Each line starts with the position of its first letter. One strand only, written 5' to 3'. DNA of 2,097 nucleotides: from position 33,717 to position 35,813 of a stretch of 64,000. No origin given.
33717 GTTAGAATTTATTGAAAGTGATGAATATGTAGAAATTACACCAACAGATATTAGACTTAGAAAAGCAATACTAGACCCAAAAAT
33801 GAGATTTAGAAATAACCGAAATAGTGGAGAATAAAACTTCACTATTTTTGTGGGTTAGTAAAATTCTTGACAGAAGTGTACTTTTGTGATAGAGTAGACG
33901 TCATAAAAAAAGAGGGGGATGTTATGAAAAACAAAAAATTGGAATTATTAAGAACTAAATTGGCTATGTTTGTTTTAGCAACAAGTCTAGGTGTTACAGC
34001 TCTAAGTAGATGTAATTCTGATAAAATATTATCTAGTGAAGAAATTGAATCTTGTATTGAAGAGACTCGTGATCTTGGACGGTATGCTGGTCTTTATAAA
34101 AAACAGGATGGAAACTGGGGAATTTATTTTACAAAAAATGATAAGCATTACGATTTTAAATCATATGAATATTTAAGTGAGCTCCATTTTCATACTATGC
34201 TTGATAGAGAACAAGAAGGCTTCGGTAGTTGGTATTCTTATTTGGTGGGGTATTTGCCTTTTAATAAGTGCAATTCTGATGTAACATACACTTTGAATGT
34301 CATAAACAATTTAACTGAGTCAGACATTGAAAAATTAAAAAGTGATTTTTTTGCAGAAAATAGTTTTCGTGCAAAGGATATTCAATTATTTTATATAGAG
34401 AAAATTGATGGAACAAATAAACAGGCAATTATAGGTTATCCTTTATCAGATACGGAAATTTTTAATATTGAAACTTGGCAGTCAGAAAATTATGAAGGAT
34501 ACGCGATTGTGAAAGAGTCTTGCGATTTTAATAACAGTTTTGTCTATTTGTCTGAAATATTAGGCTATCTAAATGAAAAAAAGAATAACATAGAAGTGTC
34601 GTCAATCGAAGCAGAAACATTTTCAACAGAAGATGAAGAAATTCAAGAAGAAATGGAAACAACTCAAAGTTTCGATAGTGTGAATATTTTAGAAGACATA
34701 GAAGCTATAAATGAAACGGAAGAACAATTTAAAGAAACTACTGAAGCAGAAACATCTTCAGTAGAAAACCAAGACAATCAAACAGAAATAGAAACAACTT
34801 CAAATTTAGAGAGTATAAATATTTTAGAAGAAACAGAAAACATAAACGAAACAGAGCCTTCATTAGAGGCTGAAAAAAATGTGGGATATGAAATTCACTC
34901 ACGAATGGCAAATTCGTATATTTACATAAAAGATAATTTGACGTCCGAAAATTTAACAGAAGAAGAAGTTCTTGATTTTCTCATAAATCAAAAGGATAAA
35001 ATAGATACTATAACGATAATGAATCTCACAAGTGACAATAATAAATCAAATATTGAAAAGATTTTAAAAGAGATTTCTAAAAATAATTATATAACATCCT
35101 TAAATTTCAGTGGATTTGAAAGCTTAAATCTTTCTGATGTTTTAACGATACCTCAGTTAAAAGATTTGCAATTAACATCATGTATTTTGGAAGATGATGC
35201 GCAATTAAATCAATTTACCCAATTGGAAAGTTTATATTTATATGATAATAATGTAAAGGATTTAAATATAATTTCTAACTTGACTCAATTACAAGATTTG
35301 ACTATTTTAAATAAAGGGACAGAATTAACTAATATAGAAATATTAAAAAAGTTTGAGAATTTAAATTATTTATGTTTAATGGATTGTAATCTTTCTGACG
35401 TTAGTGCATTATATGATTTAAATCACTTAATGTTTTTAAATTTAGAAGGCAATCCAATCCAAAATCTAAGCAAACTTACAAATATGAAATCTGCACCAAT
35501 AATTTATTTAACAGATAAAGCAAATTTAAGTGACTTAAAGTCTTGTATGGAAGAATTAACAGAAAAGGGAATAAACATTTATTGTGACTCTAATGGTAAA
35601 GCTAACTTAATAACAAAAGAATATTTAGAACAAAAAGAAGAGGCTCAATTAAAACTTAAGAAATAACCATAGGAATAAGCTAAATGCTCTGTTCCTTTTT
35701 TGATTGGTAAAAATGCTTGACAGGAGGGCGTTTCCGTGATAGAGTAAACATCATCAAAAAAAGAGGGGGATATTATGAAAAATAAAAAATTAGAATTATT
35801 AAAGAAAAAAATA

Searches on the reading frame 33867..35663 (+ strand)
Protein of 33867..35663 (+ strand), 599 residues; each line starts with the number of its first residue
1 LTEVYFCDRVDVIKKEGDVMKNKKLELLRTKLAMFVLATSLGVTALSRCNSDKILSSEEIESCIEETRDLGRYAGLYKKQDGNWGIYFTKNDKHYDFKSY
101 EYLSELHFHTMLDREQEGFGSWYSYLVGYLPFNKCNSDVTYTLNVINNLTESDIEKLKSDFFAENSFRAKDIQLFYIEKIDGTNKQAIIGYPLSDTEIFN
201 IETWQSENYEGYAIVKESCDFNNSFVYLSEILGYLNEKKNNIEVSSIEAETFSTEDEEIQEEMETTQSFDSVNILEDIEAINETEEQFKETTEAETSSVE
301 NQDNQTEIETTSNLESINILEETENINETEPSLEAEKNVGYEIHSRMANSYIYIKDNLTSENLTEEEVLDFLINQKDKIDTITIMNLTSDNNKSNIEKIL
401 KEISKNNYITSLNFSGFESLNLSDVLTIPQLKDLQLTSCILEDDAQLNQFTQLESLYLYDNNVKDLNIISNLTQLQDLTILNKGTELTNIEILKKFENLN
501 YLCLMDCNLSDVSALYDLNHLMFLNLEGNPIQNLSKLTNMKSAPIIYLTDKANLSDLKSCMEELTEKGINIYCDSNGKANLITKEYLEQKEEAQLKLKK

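Call 88: search_protein_families(library=pfam, proteins=[window:33867-35663:+], max_evalue=0.001)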
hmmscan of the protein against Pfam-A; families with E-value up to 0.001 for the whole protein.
window:33867-35663:+ (599 aa): 2 families
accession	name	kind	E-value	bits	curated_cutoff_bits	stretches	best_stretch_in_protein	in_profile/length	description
PF25019.1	LRR_R13L1-DRL21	-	2e-05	25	27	1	365-459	25-125/127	R13L1/DRL21 LRRs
PF12799.13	LRR_4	-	0.00077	20.1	27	0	451-494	1-43/44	Leucine Rich repeats (2 copies)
